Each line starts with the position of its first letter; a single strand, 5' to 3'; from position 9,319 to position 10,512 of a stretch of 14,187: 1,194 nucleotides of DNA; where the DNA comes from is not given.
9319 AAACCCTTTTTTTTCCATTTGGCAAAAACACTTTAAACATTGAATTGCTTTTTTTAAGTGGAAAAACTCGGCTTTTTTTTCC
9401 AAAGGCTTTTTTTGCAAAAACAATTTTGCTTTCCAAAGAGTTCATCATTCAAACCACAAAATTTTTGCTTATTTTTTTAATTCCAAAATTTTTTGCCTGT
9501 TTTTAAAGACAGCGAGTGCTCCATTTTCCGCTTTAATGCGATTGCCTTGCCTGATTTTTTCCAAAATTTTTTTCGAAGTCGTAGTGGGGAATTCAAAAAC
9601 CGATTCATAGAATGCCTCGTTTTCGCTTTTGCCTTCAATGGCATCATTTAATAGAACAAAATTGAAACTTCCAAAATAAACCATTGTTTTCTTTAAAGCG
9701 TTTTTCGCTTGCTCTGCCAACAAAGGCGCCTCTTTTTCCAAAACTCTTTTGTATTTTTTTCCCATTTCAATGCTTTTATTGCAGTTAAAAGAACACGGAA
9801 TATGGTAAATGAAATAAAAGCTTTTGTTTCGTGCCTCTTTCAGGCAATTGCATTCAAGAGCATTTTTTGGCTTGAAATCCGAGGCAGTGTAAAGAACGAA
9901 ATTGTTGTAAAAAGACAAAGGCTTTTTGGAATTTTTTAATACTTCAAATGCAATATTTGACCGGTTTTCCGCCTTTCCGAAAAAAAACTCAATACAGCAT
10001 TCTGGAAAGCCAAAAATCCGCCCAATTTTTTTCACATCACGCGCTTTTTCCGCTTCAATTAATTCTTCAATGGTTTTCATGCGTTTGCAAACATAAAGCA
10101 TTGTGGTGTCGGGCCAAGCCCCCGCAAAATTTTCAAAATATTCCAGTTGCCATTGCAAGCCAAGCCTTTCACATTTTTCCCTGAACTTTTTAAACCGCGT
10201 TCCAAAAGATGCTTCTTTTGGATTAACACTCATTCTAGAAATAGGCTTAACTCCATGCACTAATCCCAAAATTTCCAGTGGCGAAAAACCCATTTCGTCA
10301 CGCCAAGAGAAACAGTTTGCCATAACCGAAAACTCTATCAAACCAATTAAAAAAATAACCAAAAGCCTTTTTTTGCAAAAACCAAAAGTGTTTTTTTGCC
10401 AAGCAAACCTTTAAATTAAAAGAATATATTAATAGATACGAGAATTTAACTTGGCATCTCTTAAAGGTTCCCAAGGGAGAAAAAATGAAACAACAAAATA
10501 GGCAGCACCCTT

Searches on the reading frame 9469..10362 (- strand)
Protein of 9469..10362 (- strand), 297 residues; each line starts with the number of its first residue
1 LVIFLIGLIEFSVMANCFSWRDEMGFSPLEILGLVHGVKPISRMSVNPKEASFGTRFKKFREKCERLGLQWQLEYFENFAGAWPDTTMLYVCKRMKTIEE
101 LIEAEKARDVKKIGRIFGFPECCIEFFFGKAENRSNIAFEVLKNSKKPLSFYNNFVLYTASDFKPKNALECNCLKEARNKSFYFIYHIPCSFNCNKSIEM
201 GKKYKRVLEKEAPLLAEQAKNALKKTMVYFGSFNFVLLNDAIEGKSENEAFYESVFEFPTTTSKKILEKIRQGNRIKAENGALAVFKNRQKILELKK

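Call 3: search_protein_families(library=pfam, proteins=[window:9469-10362:-], max_evalue=0.01)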
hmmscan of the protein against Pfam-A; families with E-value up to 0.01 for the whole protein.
window:9469-10362:- (297 aa): 1 family
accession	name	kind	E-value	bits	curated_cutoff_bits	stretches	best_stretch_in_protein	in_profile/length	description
PF04467.17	DUF483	-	5.3e-06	26.9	25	1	105-202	30-102/122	Protein of unknown function (DUF483)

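Call 5: search_protein_families(library=ncbifam, proteins=[window:9469-10362:-], max_evalue=0.01)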
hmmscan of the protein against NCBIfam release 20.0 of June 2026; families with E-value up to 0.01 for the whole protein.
window:9469-10362:- (297 aa): 0 families

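Call 34: search_protein_families(library=padloc, proteins=[window:9469-10362:-], max_evalue=0.001)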
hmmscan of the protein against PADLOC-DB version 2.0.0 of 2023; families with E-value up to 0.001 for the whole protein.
window:9469-10362:- (297 aa): 0 families

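Call 47: search_solved_structures(query=window:9469-10362:-, max_evalue=1)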
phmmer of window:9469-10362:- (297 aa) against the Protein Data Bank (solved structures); distinct sequences matched with E-value up to 1: 3.
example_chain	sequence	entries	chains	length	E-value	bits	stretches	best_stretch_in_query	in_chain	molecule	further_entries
4y2o_A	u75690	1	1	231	0.078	15.3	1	133-215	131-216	CfA/I fimbrial subunit A (Colonization factor antigen subunit A putative chaperone)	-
6k73_A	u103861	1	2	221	0.12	14.8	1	133-214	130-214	Colonization factor antigen I chaperone CfaA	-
4ncd_A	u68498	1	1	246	0.12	14.7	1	133-215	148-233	Gram-negative pili assembly chaperone, N-terminal domain protein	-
